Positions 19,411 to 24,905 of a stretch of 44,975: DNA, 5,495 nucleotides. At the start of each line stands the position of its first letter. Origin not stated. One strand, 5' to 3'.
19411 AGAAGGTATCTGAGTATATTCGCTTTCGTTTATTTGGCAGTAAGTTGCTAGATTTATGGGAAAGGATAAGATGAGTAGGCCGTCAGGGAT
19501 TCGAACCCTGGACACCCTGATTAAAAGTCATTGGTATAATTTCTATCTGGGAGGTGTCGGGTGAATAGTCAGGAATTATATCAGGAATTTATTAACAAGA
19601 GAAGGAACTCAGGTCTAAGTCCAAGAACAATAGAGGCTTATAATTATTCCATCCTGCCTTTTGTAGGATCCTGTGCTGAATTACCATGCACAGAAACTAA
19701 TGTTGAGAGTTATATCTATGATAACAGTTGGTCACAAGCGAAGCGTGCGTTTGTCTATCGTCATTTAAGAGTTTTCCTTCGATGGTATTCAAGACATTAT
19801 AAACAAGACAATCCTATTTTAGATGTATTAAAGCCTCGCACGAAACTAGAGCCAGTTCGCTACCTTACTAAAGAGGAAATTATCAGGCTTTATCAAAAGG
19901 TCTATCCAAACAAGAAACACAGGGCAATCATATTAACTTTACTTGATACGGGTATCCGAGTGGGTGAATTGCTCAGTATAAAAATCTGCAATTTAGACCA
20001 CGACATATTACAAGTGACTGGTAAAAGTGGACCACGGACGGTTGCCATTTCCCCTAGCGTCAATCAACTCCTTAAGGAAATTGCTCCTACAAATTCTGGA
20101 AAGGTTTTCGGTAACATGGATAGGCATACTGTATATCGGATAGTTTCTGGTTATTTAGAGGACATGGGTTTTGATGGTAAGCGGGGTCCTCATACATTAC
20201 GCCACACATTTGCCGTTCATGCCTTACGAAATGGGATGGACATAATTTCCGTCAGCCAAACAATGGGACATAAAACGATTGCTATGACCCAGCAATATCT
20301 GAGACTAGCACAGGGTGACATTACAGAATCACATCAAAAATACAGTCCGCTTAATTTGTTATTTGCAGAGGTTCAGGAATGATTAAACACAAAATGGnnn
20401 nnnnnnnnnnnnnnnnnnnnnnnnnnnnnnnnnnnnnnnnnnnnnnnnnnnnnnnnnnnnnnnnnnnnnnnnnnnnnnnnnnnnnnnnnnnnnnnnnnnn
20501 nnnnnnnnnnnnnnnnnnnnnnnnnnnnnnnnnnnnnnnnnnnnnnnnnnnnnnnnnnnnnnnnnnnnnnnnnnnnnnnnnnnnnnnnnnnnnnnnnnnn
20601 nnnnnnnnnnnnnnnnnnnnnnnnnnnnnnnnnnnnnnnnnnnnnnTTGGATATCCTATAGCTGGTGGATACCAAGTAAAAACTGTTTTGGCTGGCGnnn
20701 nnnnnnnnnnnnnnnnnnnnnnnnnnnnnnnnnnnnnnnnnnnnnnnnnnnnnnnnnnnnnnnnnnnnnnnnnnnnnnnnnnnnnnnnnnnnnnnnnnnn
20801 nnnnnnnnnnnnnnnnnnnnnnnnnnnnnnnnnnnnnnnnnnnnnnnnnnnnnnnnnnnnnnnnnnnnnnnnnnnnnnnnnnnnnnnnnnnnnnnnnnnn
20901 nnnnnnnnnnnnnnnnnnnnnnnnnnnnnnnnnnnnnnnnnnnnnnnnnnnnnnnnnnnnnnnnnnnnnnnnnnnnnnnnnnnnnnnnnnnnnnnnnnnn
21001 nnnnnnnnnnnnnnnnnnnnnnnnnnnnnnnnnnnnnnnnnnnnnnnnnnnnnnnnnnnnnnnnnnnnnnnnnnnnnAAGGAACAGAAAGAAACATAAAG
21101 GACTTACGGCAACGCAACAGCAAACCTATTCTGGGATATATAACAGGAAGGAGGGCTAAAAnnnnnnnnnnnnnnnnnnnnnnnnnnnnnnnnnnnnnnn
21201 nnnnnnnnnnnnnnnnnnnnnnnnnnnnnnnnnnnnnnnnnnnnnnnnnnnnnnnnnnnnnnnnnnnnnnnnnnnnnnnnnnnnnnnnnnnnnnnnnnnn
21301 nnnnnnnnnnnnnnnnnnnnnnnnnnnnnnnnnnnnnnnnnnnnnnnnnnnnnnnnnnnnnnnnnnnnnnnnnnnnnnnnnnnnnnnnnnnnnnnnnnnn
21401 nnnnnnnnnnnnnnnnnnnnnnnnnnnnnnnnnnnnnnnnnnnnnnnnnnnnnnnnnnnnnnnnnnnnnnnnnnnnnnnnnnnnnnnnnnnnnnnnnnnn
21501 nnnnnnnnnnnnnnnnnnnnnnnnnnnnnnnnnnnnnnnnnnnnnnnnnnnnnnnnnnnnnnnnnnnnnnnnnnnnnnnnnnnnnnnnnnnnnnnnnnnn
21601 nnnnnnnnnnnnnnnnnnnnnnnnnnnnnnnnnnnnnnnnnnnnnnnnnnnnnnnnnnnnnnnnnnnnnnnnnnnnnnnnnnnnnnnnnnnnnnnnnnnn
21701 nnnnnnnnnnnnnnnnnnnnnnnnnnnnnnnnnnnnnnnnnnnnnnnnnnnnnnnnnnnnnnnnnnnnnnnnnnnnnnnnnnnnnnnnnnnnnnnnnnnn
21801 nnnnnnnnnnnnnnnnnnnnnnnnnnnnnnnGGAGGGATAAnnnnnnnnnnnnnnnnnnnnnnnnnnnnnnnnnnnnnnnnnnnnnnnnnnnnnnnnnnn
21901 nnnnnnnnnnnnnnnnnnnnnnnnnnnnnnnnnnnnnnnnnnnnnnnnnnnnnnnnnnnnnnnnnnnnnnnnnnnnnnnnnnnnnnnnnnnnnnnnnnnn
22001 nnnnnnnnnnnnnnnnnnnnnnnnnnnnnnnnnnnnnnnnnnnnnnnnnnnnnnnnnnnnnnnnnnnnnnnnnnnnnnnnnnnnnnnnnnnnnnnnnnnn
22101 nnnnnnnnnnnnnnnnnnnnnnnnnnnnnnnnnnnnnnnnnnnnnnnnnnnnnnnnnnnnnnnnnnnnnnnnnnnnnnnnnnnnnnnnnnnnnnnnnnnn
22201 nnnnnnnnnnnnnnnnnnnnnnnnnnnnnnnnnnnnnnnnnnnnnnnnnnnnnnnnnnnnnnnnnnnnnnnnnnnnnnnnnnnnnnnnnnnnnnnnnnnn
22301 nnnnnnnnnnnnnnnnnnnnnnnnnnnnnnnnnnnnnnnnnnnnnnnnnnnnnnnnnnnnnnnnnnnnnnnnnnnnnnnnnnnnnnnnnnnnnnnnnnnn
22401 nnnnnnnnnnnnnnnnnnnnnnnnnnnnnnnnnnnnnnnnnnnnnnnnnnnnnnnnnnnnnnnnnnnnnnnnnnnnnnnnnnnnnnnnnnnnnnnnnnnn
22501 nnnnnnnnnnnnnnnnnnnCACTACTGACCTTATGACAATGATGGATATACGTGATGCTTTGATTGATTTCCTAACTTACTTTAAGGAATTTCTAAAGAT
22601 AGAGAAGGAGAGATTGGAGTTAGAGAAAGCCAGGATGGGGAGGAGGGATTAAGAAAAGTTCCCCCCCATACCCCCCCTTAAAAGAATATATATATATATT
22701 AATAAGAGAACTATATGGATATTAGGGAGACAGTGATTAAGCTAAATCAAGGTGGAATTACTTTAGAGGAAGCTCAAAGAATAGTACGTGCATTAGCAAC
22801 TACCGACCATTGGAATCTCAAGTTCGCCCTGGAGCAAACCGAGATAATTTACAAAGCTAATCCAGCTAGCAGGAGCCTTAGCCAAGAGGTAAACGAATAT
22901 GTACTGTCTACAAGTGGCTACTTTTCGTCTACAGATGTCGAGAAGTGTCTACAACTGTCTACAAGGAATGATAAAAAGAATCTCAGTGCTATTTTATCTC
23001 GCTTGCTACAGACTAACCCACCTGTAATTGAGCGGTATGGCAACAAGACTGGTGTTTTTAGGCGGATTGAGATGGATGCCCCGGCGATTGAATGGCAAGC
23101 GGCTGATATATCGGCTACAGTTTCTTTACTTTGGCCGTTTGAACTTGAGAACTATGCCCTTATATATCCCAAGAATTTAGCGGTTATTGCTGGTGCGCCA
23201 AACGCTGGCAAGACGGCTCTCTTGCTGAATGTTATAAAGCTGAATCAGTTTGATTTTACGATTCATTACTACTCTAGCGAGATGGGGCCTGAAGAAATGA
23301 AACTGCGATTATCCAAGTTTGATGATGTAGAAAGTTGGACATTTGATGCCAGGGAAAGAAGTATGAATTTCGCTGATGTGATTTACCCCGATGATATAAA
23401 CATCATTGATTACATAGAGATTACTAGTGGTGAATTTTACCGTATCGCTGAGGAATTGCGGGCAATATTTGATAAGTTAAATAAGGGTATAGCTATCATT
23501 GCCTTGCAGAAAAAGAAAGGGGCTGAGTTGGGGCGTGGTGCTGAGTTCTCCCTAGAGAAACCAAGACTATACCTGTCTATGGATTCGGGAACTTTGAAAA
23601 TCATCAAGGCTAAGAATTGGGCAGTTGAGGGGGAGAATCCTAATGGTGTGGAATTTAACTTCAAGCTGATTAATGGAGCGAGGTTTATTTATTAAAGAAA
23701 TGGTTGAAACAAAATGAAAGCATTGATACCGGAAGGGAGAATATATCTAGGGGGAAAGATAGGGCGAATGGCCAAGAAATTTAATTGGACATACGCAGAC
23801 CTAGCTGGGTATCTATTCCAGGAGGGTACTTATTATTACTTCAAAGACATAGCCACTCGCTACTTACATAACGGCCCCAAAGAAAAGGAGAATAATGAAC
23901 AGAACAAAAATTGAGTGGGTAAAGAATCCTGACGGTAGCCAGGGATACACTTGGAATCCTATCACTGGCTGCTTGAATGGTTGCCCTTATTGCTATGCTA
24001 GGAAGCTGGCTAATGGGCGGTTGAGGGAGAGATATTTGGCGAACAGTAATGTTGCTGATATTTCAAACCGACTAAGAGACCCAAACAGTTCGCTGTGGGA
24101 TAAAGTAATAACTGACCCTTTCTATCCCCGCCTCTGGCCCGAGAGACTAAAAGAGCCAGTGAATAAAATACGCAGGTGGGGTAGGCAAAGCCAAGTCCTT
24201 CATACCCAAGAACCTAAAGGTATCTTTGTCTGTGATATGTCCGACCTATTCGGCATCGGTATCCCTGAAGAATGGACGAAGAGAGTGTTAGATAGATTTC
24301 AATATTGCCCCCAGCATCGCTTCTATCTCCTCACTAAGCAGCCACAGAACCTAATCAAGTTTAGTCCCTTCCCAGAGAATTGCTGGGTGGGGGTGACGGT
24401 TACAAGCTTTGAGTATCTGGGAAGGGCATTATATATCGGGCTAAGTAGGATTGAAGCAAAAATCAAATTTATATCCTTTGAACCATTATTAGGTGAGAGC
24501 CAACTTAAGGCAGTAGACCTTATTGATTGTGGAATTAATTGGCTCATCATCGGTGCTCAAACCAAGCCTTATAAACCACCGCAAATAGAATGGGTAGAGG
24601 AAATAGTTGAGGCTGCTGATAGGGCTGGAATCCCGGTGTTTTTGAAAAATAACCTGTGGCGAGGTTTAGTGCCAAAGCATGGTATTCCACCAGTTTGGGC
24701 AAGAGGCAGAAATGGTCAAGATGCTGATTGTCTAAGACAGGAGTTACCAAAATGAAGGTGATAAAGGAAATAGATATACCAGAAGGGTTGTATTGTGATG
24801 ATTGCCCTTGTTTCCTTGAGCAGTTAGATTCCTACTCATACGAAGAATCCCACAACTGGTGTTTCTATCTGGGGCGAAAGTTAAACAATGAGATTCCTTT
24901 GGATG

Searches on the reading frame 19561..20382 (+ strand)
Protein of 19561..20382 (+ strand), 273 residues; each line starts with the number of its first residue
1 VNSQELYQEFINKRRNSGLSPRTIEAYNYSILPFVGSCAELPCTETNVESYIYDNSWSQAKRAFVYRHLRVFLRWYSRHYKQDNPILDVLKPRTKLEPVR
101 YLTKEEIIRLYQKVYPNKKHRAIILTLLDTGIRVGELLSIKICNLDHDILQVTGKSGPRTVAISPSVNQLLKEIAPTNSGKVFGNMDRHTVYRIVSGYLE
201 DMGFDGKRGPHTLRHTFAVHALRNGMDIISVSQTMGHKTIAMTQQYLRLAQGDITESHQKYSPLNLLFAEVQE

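Call 11: search_protein_families(library=pfam, proteins=[window:19561-20382:+], max_evalue=0.01)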
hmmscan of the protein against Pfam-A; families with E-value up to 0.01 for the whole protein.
window:19561-20382:+ (273 aa): 2 families
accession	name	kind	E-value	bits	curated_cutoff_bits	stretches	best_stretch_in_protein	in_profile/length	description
PF00589.27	Phage_integrase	-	4.2e-23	82.4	27.1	1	101-250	2-169/172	Phage integrase family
PF13495.12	Phage_int_SAM_4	-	0.0013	19.5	27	1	6-46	1-44/85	Phage integrase, N-terminal SAM-like domain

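Call 12: find_related_loci(query=window:19561-20382:+, collection=viral_contigs, flank=3000)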
Query window:19561-20382:+ (273 aa) in viral_contigs; peptide patterns used: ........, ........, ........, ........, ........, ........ (x = any residue, [..] = any of these).
4 stretches matched a pattern; 3 encode a relative of the query (tblastn E <= 1e-3); 3 distinct loci.
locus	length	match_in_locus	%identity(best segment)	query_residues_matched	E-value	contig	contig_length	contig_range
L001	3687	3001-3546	31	80-250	8e-15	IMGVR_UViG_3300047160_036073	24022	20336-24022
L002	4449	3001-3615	30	77-273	4e-14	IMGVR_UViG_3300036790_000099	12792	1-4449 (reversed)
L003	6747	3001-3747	26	28-250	1e-11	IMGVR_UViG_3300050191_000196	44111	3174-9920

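Call 17: find_homologous_proteins(query=window:19561-20382:+, max_evalue=1e-20)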
Query window:19561-20382:+ (273 aa): 24 proteins with E <= 1e-20 among 589 candidates.
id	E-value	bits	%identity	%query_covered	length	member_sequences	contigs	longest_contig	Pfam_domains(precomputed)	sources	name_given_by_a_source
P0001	4.6e-181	618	100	100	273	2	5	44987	PF00589.28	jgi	-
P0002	5.2e-124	431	72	99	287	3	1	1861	PF00589.28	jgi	-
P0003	4.7e-122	425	70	100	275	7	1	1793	PF00589.28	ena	-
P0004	2.2e-118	413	70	98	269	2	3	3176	PF00589.28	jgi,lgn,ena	-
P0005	2.6e-116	406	68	98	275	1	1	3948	PF00589.28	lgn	-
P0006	1.1e-114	400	68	98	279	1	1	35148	PF00589.28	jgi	jgi:integrase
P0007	1.3e-114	400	68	99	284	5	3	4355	PF00589.28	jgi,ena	-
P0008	3.2e-111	389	67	99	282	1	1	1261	PF00589.28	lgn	-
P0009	1.1e-65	240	43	100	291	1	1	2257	PF00589.28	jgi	-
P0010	2.6e-60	222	43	98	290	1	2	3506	PF00589.28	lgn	-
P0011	2.8e-34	137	34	97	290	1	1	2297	PF00589.28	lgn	-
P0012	3.3e-29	120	32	97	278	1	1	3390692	PF00589.28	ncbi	-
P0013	1.2e-28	118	32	96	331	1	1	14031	PF00589.28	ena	-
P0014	3.6e-28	117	31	96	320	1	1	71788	PF00589.28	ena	-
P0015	2.9e-25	107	32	76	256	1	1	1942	PF00589.28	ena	-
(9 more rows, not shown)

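Call 18: find_encoding_contigs(protein=P0006, flank=4000)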
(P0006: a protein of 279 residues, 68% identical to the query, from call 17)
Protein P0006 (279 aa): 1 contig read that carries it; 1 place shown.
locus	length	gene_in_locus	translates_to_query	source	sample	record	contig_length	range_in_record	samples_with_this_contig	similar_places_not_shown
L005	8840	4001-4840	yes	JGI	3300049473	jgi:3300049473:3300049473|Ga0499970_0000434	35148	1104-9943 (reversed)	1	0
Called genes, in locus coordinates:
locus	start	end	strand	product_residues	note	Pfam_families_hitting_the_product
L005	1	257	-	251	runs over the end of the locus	PF00106:adh_short, PF08659:KR, PF23441:SDR, PF13561:adh_short_C2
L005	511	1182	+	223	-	PF00027:cNMP_binding, PF13545:HTH_Crp_2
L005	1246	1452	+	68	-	PF12797:Fer4_2 (weak), PF00037:Fer4 (weak), PF12837:Fer4_6 (weak)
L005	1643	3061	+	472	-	PF04542:Sigma70_r2, PF04539:Sigma70_r3, PF04545:Sigma70_r4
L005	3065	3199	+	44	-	-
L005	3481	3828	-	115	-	PF00376:MerR (weak), PF12728:HTH_17 (weak)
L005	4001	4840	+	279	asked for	PF00589:Phage_integrase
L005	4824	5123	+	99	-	-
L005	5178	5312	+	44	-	-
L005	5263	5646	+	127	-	PF04266:ASCH (weak)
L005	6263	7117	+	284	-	-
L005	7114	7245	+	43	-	-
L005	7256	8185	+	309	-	PF13635:DUF4143 (faint)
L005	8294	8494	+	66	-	-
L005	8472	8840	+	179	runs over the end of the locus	PF25680:Mom (weak)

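Call 19: find_encoding_contigs(protein=P0007, flank=4000)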
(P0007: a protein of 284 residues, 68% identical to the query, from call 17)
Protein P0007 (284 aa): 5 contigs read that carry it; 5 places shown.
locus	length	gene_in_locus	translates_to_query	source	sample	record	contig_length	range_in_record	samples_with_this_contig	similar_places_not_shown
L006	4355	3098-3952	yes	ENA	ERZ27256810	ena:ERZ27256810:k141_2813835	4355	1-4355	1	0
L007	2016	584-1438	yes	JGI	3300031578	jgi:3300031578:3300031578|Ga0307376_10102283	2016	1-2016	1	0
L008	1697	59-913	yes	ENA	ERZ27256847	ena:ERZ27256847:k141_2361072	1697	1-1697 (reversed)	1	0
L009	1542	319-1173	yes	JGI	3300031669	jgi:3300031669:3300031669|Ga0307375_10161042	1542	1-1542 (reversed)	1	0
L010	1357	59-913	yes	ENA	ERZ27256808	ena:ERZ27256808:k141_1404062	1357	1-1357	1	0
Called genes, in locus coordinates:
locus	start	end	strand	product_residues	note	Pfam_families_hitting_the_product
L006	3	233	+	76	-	?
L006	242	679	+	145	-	-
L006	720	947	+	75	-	-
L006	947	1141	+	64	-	-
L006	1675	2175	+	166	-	PF07460:NUMOD3 (faint)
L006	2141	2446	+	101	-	-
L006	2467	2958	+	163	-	-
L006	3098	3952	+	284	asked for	PF00589:Phage_integrase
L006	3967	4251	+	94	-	PF13392:HNH_3 (faint)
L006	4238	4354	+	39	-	?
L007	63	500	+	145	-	-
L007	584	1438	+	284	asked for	PF00589:Phage_integrase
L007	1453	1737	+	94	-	PF13392:HNH_3 (faint)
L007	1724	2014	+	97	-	?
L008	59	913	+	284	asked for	PF00589:Phage_integrase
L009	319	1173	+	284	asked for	PF00589:Phage_integrase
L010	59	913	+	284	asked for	PF00589:Phage_integrase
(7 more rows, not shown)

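Call 20: find_encoding_contigs(protein=P0005, flank=4000)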
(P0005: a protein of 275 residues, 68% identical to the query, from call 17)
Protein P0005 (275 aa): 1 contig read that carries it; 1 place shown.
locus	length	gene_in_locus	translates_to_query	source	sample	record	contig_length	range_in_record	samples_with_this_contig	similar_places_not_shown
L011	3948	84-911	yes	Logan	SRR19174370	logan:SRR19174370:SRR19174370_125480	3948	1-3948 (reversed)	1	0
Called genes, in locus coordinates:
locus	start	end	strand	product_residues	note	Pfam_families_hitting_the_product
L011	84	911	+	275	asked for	PF00589:Phage_integrase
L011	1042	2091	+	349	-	-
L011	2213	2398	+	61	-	-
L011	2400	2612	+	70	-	-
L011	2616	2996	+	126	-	-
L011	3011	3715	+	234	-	-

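Call 21: find_encoding_contigs(protein=P0004, flank=4000)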
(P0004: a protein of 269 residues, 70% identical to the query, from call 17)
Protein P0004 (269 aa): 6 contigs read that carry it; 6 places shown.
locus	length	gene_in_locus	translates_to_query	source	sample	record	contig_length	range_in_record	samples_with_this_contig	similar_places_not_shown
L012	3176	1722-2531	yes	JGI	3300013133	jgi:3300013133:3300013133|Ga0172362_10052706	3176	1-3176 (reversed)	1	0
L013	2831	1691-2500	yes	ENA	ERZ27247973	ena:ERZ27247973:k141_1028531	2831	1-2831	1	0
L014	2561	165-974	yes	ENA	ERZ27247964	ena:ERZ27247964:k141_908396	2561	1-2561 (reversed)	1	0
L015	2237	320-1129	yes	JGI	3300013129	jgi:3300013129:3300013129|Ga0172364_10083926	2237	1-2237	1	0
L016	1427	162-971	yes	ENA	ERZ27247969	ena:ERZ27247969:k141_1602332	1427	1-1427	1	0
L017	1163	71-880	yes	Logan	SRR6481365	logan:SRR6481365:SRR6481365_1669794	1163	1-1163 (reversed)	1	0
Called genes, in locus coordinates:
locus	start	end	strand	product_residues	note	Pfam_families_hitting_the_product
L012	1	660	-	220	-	?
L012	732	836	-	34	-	-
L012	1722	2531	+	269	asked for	PF00589:Phage_integrase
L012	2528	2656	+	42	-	-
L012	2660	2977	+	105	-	-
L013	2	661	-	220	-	?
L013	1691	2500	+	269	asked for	PF00589:Phage_integrase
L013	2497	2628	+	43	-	-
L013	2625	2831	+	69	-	?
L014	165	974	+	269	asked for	PF00589:Phage_integrase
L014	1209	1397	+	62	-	-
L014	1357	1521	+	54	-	-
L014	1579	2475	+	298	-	-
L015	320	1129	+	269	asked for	PF00589:Phage_integrase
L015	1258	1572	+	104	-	-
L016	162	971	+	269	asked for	PF00589:Phage_integrase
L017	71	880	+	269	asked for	PF00589:Phage_integrase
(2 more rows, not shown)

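Call 25: find_encoding_contigs(protein=P0001, flank=3000, max_places=10)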
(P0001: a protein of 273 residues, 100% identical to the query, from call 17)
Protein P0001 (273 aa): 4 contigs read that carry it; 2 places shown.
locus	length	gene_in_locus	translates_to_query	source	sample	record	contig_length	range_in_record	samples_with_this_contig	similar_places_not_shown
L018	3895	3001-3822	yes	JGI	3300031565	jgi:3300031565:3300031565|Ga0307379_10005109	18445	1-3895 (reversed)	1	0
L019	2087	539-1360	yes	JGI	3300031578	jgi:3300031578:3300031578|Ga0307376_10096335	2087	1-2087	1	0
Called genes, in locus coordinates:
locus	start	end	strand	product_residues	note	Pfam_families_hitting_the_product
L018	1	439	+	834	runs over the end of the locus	-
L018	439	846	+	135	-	-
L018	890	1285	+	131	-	-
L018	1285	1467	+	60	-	-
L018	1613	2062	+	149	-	-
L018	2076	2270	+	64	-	-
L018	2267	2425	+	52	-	-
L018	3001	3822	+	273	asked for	PF00589:Phage_integrase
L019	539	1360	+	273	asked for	PF00589:Phage_integrase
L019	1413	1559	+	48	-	-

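Call 26: find_encoding_contigs(protein=P0002, flank=3000)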
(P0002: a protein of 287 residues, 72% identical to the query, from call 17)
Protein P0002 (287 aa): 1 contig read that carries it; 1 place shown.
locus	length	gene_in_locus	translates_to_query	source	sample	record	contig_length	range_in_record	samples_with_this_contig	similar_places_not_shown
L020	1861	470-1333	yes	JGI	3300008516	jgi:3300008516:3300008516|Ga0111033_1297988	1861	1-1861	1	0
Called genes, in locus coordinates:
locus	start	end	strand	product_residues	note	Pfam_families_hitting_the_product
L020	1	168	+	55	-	?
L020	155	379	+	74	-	-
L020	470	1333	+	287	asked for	PF00589:Phage_integrase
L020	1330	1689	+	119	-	-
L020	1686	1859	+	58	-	?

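Call 27: find_encoding_contigs(protein=P0003, flank=3000)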
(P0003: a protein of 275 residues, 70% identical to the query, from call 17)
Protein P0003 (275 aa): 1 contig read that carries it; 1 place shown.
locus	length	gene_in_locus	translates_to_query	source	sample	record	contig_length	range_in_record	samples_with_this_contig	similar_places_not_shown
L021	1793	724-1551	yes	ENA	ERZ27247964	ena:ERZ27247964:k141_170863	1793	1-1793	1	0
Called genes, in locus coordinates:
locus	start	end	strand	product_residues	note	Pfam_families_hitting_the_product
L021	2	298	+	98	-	?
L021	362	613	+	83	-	-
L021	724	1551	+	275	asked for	PF00589:Phage_integrase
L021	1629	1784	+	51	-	-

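Call 37: search_protein_families(library=phrogs, proteins=[window:19561-20382:+], max_evalue=0.01)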
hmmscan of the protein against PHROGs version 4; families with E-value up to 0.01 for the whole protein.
window:19561-20382:+ (273 aa): 8 families
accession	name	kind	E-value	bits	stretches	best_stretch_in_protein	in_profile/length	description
phrog_1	-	integration and excision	9.4e-44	151.6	1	4-265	167-451/611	integrase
phrog_216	-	integration and excision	3e-36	126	1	65-260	18-235/301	integrase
phrog_7269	-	integration and excision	3.8e-12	47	1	182-255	4-75/89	integrase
phrog_7685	-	integration and excision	9.1e-06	26.4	1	161-245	131-218/240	integrase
phrog_35951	-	unknown function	2.7e-05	25.6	1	210-260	23-73/97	-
phrog_23271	-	unknown function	9.4e-05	23.3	1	209-256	10-56/67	-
phrog_5127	-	integration and excision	0.00064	20.3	1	3-141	119-235/355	integrase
phrog_34557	-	integration and excision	0.0018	19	1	209-249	126-166/183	integrase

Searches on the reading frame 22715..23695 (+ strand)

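Call 38: search_protein_families(library=phrogs, proteins=[window:22715-23695:+], max_evalue=0.01)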
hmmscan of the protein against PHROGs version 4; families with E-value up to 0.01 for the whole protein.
window:22715-23695:+ (326 aa): 4 families
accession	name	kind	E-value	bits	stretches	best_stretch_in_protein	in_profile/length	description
phrog_243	-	DNA, RNA and nucleotide metabolism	3.1e-08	33.9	1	123-202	8-82/273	DnaB-like replicative helicase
phrog_19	-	DNA, RNA and nucleotide metabolism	1.4e-06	28.4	1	150-199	350-400/621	DnaB-like replicative helicase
phrog_26214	-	unknown function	0.00031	20.5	1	150-235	52-140/420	-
phrog_5482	-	unknown function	0.0031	17.3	1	147-199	45-100/341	-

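Call 43: search_protein_families(library=pfam, proteins=[window:22715-23695:+], max_evalue=0.001)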
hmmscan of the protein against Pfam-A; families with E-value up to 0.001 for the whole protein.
window:22715-23695:+ (326 aa): 1 family
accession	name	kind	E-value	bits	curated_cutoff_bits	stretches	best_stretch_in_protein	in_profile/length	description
PF03796.21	DnaB_C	-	4.7e-05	23.3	27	1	152-199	18-67/255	DnaB-like helicase C terminal domain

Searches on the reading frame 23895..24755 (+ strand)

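Call 38: search_protein_families(library=phrogs, proteins=[window:23895-24755:+], max_evalue=0.01)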
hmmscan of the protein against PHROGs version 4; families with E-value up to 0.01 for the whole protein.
window:23895-24755:+ (286 aa): 2 families
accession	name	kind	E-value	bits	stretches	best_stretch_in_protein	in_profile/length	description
phrog_2045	-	unknown function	3.5e-48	165.6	1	1-254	2-232/299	-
phrog_13321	-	unknown function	1.2e-05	25.6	1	10-39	36-65/307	-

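Call 43: search_protein_families(library=pfam, proteins=[window:23895-24755:+], max_evalue=0.001)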
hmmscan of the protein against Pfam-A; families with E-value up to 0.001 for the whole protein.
window:23895-24755:+ (286 aa): 2 families
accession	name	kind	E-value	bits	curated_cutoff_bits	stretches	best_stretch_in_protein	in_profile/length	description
PF07505.17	DUF5131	-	1.3e-37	130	28.9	1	4-252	2-214/243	Protein of unknown function (DUF5131)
PF04055.27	Radical_SAM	-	0.00065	20.3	29.5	0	21-45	2-27/166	Radical SAM superfamily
